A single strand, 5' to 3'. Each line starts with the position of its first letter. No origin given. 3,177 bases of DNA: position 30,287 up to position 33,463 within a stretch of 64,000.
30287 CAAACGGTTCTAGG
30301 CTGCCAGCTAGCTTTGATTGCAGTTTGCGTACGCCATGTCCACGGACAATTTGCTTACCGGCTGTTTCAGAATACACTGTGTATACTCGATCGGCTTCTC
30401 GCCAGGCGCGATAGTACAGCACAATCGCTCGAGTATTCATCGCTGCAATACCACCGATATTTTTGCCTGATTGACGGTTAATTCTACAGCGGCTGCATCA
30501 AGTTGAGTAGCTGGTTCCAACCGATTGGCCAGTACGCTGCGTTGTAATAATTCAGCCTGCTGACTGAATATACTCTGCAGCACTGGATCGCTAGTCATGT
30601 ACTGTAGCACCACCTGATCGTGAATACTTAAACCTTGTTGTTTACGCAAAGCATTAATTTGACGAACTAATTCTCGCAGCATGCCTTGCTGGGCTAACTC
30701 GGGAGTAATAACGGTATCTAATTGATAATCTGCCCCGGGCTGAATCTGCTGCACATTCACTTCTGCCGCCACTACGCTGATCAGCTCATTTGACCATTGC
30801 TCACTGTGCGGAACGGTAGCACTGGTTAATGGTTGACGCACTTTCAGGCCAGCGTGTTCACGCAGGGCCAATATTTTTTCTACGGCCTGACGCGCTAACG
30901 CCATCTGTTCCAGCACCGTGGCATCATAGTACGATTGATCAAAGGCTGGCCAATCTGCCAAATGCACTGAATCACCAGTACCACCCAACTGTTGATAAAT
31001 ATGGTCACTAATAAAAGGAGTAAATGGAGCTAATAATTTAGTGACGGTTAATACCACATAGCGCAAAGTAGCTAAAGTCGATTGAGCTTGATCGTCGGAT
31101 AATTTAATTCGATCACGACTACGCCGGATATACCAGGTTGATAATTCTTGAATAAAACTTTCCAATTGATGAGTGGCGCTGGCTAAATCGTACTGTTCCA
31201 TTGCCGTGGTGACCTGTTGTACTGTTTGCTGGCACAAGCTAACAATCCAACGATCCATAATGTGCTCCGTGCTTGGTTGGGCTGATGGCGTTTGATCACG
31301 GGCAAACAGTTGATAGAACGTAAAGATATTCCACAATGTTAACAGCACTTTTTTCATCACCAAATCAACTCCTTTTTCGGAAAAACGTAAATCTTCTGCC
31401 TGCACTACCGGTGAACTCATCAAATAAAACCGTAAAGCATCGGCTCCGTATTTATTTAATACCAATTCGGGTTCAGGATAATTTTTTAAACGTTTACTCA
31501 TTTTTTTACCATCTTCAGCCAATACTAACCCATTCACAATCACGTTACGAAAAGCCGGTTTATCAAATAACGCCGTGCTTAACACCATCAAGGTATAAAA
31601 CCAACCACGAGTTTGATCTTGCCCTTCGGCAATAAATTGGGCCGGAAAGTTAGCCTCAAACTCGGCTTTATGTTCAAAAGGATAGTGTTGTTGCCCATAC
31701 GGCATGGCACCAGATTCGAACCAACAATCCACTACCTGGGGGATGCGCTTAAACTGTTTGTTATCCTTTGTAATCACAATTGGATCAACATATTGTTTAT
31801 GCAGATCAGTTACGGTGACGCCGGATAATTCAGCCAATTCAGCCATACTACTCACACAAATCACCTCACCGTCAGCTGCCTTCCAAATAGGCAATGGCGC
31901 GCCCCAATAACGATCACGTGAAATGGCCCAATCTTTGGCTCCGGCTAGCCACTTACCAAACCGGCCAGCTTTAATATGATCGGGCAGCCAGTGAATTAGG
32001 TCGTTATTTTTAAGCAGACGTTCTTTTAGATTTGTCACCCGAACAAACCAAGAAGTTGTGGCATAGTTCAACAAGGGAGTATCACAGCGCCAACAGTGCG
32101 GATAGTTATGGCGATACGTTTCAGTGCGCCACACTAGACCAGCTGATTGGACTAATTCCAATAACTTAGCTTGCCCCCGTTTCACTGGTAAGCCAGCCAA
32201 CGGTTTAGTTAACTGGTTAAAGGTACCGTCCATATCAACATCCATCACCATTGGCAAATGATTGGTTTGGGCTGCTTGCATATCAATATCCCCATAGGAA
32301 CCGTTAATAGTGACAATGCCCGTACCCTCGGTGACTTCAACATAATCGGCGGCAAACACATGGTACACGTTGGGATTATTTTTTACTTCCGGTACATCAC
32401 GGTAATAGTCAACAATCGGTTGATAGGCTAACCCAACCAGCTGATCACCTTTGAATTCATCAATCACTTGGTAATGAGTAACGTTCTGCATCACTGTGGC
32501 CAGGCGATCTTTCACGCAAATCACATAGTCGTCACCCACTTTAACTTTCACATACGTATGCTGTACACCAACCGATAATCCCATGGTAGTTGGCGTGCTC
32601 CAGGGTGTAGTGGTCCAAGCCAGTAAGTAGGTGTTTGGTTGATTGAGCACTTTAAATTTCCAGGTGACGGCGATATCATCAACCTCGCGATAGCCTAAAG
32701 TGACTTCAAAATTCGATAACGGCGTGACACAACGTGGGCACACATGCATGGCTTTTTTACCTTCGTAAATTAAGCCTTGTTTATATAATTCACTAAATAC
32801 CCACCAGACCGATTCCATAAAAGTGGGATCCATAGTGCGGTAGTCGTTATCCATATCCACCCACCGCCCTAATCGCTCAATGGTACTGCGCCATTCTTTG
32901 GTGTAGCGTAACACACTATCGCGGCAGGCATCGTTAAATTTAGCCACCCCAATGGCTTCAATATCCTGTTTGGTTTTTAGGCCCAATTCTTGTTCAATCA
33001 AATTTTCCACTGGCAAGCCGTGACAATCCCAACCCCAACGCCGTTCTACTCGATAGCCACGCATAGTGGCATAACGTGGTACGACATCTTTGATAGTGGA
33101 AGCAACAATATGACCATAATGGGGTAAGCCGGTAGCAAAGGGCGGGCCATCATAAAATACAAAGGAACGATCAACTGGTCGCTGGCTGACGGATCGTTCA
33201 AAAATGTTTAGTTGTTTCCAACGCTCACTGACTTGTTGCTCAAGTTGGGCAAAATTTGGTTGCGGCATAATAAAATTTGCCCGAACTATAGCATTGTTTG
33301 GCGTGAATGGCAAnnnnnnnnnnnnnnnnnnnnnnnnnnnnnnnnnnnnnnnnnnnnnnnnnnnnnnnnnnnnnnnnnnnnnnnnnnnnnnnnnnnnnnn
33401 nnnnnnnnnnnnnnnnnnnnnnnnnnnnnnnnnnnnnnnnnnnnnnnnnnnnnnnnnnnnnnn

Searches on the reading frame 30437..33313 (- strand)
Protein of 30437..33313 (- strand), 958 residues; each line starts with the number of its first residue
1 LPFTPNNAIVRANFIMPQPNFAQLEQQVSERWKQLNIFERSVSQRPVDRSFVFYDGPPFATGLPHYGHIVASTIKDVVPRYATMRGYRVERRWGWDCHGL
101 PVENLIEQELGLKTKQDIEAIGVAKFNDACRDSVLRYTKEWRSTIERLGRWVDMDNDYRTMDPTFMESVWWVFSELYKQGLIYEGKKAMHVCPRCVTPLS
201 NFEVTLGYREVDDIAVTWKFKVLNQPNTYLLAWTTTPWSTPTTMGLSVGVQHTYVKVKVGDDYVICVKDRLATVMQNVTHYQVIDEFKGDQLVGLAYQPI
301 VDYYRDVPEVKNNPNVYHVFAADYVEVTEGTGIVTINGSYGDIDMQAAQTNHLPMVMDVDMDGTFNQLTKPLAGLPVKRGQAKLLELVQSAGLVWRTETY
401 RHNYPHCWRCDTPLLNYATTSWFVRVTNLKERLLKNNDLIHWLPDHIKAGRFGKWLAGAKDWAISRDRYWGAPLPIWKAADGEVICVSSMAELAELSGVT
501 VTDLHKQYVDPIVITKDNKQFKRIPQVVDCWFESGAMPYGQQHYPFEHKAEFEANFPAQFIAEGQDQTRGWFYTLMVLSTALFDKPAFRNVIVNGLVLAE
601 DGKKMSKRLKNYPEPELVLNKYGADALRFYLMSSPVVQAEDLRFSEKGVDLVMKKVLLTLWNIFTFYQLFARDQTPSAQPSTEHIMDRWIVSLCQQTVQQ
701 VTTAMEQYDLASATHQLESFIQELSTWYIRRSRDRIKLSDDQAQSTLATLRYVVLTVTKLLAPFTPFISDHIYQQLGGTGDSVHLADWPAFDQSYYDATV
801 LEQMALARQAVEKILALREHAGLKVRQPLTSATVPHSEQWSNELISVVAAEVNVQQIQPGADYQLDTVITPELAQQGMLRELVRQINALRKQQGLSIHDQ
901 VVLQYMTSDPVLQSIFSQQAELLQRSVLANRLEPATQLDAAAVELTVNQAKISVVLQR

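Call 11: search_protein_families(library=pfam, proteins=[window:30437-33313:-], max_evalue=0.001)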
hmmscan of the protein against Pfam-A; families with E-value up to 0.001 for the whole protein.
window:30437-33313:- (958 aa): 5 families
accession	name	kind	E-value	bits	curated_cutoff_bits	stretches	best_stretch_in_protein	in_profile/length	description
PF00133.28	tRNA-synt_1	-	5.2e-144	480.5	22.7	1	28-642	2-413/414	tRNA synthetases class I (I, L, M and V)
PF08264.19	Anticodon_1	-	3.1e-34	118.4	25.1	1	687-830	1-145/148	Anticodon-binding domain of tRNA ligase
PF09334.17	tRNA-synt_1g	-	2.1e-18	66.7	20.1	2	58-201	8-132/391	tRNA synthetases class I (M)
PF19302.4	DUF5915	-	3.6e-17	63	27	1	865-955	104-191/195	Domain of unknown function (DUF5915)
PF01406.26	tRNA-synt_1e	-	3.4e-05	23.8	27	1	578-647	228-294/301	tRNA synthetases class I (C) catalytic domain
